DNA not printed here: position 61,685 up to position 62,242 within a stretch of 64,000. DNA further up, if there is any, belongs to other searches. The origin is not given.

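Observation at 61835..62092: Triple-repeat Cys/His mini-protein wedged between recD and mcrB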

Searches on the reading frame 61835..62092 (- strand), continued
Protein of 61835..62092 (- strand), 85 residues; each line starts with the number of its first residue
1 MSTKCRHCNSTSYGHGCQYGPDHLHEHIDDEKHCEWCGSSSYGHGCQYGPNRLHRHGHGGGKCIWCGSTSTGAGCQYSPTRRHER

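Call 71: search_protein_families(library=pfam, proteins=[L013:6319-7587:+, L040:1079-1804:+, L075:12093-13499:+, L019:11063-11716:+, L017:6496-7032:+, L038:1768-3648:+, L019:2436-5114:+, L040:6835-7890:+], max_evalue=0.001)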
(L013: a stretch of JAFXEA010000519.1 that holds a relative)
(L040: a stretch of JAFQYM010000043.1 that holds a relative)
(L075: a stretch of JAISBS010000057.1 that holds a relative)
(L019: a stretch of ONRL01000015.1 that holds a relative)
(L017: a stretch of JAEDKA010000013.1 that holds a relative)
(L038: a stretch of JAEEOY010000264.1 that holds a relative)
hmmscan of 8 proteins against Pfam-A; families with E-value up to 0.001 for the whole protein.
L013:6319-7587:+ (423 aa): 2 families
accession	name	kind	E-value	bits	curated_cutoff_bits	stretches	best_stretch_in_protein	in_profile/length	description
PF13173.12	AAA_14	-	3.1e-27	95.5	27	1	53-174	5-129/129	AAA domain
PF13635.12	DUF4143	-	5.2e-17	62.5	28.1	1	217-365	2-157/160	Domain of unknown function (DUF4143)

L040:1079-1804:+ (242 aa): 0 families

L075:12093-13499:+ (469 aa): 2 families
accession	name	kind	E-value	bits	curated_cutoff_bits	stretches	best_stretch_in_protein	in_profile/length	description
PF00005.33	ABC_tran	-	4.1e-33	115.3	25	1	239-389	1-137/137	ABC transporter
PF13304.12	AAA_21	-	3.6e-06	27.7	27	0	359-422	236-300/304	AAA domain, putative AbiEii toxin, Type IV TA system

L019:11063-11716:+ (218 aa): 4 families
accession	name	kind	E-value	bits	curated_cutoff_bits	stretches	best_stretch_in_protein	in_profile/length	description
PF13419.12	HAD_2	-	2.1e-24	87.1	23.8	1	30-194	1-178/178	Haloacid dehalogenase-like hydrolase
PF00702.32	Hydrolase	-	4e-23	83.2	26.4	1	29-188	3-191/191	haloacid dehalogenase-like hydrolase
PF13242.12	Hydrolase_like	-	1.6e-06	28.4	22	1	150-218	3-75/75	HAD-hyrolase-like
PF12710.13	HAD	-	3.4e-06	28.1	27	1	31-136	2-130/189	haloacid dehalogenase-like hydrolase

L017:6496-7032:+ (179 aa): 0 families

L038:1768-3648:+ (627 aa): 0 families

L019:2436-5114:+ (893 aa): 0 families

L040:6835-7890:+ (352 aa): 4 families
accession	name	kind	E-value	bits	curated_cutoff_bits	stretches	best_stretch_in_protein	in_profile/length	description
PF13472.12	Lipase_GDSL_2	-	5.7e-27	95.8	32.9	1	46-222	1-178/178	GDSL-like Lipase/Acylhydrolase family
PF00657.28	Lipase_GDSL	-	5.3e-14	53.3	23.6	1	45-225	2-206/208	GDSL-like Lipase/Acylhydrolase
PF03992.22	ABM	-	4e-10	40.2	23.1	1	250-331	3-75/78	Antibiotic biosynthesis monooxygenase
PF04311.20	DUF459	-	8.2e-07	29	27.2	1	45-229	3-196/197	Protein of unknown function (DUF459)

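Call 73: find_encoding_contigs(protein=P0028, flank=7000, max_places=3)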
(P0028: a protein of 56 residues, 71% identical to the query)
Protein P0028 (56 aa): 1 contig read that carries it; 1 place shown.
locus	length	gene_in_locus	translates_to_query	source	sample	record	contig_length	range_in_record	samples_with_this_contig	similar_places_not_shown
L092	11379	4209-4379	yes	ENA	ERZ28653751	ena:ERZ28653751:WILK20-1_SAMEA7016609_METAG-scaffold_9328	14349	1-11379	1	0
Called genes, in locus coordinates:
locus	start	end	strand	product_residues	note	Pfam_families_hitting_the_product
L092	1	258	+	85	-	?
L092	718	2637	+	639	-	PF07728:AAA_5, PF28529:McrB_lid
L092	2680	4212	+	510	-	PF10117:McrBC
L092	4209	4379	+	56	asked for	-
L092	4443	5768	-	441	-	PF01637:ATPase_2, PF13191:AAA_16 (weak), PF13173:AAA_14, PF13401:AAA_22 (weak), PF03008:DUF234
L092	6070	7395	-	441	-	PF01637:ATPase_2, PF13191:AAA_16 (weak), PF13173:AAA_14, PF13401:AAA_22 (weak), PF03008:DUF234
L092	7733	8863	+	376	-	-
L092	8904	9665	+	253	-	PF12694:cpYpsA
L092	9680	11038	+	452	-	-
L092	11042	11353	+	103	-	-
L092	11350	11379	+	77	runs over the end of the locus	-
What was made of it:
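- In L092 the order is McrB-McrC-mini with a 4-nt overlap (call 73).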

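Call 74: find_encoding_contigs(protein=P0015, flank=7000, max_places=3)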
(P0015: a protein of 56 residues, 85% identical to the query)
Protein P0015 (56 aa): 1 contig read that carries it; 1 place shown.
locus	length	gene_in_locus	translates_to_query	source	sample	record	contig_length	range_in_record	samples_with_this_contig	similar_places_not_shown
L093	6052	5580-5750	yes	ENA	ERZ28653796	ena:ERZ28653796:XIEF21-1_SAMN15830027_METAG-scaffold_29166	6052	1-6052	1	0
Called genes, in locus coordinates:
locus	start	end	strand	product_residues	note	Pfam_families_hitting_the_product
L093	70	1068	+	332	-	-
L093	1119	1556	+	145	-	-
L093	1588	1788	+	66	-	-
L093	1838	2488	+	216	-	-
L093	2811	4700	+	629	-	PF03235:GmrSD_N, PF07510:GmrSD_C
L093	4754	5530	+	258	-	-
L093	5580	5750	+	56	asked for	-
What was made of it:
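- In L093 it is GmrSD-258 aa-mini (call 74).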

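Call 75: find_encoding_contigs(protein=P0033, flank=7000, max_places=3)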
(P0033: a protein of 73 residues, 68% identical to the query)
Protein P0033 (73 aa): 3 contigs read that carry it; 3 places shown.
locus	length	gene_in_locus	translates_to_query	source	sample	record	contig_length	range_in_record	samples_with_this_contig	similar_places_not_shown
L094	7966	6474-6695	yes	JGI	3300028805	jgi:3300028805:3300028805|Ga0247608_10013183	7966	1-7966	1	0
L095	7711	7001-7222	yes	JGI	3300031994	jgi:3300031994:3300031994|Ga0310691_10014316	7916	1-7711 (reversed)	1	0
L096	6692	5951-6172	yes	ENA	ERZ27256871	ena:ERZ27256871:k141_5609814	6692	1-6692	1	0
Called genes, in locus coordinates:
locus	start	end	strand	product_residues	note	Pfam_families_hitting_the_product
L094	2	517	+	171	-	?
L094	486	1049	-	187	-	-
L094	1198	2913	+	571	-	PF01555:N6_N4_Mtase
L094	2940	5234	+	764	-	PF00270:DEAD (weak), PF04851:ResIII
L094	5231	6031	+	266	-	PF20582:UPF0758_N, PF04002:RadC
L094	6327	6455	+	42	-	-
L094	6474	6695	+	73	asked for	-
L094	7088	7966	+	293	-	?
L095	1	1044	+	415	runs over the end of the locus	?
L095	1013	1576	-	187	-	-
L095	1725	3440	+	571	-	PF01555:N6_N4_Mtase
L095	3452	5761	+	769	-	PF00270:DEAD (weak), PF04851:ResIII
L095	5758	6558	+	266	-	PF20582:UPF0758_N, PF04002:RadC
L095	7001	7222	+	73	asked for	-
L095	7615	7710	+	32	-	?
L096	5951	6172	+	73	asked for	-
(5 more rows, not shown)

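Call 77: find_related_loci(query=A1, collection=metagenome_contigs, flank=8000)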
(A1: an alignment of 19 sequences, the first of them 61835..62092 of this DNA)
Query A1 (85 aa) in metagenome_contigs; peptide patterns used: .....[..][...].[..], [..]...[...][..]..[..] (x = any residue, [..] = any of these).
600 stretches matched a pattern (row limit reached: there are more); 185 encode a relative of the query (tblastn E <= 1e-3); the best 80 are kept; 80 distinct loci.
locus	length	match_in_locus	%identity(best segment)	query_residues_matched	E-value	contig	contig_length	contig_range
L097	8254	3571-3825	99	1-85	2e-56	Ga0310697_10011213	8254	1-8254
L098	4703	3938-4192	99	1-85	9e-53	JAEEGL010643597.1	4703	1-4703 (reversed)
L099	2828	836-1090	96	1-85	1e-51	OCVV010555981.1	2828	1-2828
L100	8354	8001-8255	96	1-85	2e-51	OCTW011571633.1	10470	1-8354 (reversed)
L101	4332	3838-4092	93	1-85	3e-50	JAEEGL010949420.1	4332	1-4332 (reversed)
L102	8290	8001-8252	91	1-85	9e-47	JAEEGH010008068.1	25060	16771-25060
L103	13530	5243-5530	84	1-85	9e-47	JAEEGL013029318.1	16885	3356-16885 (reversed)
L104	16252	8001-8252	91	1-85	9e-47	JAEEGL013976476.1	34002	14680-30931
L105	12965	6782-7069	84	1-85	7e-47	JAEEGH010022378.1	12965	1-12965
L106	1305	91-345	86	1-85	4e-47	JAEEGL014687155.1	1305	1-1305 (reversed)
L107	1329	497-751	81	1-85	8e-47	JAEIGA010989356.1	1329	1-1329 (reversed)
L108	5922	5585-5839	85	1-85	5e-45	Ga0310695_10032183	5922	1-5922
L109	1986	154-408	82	1-85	7e-45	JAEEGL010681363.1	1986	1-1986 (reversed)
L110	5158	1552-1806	84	1-85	1e-44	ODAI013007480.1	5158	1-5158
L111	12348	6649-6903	82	1-85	4e-44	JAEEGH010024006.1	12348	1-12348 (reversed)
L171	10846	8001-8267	66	1-85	5e-34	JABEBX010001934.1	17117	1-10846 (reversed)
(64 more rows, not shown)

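Call 82: search_protein_families(library=pfam, proteins=[L098:2117-3835:+, L100:2885-6919:+, L100:6941-7936:+, L097:4252-5838:+, L097:6025-7047:+, L097:2965-3387:-, L099:1-810:+, L046:494-1309:+, L171:6093-7487:+, L093:4754-5527:+], max_evalue=0.001)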
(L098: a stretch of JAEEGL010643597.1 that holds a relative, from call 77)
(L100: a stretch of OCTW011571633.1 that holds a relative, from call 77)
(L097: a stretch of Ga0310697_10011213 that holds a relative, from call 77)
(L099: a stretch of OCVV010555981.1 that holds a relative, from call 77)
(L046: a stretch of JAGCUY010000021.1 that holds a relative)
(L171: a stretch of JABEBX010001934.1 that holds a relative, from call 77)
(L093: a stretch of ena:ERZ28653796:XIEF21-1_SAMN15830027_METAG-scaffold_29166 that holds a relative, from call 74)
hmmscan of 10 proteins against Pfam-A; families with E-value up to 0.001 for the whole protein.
L098:2117-3835:+ (573 aa): 0 families

L100:2885-6919:+ (1345 aa): 1 family
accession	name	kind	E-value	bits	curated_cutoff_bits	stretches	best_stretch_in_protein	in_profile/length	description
PF10593.14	Z1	-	6.1e-38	131.1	25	1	570-848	2-216/228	Z1 domain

L100:6941-7936:+ (332 aa): 1 family
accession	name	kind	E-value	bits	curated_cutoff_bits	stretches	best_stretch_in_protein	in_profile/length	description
PF14390.12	DUF4420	-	4.1e-13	49.7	27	1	164-304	164-305/306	Putative PD-(D/E)XK family member, (DUF4420)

L097:4252-5838:+ (529 aa): 2 families
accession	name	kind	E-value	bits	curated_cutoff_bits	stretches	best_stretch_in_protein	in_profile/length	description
PF13240.11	Zn_Ribbon_1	-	1e-05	25.6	25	1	2-23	1-22/23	zinc-ribbon domain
PF12773.13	DZR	-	4.3e-05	24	27.3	1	3-28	1-27/45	Double zinc ribbon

L097:6025-7047:+ (341 aa): 0 families

L097:2965-3387:- (141 aa): 0 families

L099:1-810:+ (270 aa): 0 families

L046:494-1309:+ (272 aa): 2 families
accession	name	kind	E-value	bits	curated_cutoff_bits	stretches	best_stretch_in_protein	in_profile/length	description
PF04389.22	Peptidase_M28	-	0.0004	20.6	21.3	1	72-190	12-120/193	Peptidase family M28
PF01546.33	Peptidase_M20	-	0.00099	19.5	24.6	0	116-238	51-113/206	Peptidase family M20/M25/M40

L171:6093-7487:+ (465 aa): 3 families
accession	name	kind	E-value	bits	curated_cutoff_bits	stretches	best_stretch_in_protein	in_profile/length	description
PF13356.12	Arm-DNA-bind_3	-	2.8e-21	75.9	27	1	32-118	1-82/83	Arm DNA-binding domain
PF00589.27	Phage_integrase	-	9.5e-07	29.2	27.1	1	282-423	15-156/172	Phage integrase family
PF22022.2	Phage_int_M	-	1.2e-06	29.1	27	1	160-234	7-81/96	Phage integrase central domain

L093:4754-5527:+ (258 aa): 0 families
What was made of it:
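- In L100 Z1 and DUF4420 genes precede the mini gene, and in L171 a P4-type integrase is followed by mini-GmrSD (call 82).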
